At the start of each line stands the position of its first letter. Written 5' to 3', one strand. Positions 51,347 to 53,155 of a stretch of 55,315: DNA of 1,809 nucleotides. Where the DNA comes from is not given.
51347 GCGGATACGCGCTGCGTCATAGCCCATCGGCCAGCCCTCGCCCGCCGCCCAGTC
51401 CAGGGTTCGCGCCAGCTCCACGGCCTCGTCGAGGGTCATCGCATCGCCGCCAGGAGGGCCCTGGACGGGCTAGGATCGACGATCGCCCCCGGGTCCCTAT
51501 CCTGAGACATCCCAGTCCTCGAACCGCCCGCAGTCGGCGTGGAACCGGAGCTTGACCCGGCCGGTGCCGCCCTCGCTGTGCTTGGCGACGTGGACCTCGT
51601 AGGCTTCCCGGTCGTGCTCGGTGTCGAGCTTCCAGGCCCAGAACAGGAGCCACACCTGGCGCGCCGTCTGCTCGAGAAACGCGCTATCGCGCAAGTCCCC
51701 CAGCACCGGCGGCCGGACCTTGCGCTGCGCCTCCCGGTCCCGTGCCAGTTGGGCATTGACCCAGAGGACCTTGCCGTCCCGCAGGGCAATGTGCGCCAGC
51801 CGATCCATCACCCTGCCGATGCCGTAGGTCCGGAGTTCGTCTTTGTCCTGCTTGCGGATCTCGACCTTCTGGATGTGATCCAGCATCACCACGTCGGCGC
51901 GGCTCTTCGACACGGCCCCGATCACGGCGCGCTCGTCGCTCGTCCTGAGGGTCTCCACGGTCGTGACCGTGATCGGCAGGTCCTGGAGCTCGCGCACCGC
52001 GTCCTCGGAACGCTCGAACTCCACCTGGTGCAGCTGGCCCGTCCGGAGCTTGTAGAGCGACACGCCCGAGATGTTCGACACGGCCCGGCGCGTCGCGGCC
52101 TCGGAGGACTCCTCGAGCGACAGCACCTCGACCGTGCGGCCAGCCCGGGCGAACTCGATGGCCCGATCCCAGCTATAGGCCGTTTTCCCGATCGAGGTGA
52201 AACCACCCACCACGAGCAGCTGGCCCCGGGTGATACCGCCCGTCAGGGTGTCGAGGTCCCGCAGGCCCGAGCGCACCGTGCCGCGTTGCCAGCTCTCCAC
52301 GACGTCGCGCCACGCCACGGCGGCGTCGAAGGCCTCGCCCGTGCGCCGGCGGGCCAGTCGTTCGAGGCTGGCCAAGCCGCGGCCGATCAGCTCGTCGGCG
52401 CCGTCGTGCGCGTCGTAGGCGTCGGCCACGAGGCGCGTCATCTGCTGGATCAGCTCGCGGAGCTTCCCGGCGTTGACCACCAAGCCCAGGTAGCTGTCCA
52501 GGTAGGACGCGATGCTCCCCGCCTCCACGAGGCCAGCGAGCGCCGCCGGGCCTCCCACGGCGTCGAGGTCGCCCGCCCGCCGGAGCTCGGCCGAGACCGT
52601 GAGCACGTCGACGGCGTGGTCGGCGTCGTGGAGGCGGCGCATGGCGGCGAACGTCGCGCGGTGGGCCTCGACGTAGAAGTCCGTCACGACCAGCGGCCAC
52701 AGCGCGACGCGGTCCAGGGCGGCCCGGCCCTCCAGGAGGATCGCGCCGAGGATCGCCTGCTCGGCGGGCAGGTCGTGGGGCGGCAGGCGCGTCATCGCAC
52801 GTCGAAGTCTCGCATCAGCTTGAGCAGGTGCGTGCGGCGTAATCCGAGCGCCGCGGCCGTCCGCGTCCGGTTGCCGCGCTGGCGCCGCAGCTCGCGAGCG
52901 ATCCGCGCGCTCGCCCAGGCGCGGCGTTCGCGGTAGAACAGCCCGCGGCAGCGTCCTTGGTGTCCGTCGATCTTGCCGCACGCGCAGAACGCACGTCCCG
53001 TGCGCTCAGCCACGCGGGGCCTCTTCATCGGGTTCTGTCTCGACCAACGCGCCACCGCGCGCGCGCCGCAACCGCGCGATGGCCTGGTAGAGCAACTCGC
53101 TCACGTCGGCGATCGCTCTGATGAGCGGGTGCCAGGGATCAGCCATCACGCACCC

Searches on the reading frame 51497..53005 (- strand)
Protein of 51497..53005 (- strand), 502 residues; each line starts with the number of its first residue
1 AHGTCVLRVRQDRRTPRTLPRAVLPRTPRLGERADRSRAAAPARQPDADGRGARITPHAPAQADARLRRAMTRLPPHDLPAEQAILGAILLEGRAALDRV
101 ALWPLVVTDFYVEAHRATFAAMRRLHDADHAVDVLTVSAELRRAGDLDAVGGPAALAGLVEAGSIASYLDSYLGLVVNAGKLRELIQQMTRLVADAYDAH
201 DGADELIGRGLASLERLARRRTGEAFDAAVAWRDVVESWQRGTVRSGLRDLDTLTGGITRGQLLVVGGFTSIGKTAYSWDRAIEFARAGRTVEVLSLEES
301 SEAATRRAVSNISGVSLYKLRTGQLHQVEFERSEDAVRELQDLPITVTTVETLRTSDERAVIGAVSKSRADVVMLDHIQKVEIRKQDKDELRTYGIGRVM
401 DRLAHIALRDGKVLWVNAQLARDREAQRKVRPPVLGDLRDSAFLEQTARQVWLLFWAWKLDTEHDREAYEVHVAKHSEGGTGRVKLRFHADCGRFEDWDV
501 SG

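Call 13: search_protein_families(library=pfam, proteins=[window:51497-53005:-], max_evalue=0.001)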
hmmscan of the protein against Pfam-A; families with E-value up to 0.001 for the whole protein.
window:51497-53005:- (502 aa): 3 families
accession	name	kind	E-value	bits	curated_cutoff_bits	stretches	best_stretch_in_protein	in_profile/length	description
PF03796.21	DnaB_C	-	4.7e-40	138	27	1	244-497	2-255/255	DnaB-like helicase C terminal domain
PF00772.26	DnaB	-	1e-21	77.3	23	1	75-176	2-101/103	DnaB-like helicase N terminal domain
PF06745.19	ATPase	-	4.3e-05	23.4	26.6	1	244-393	1-142/231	KaiC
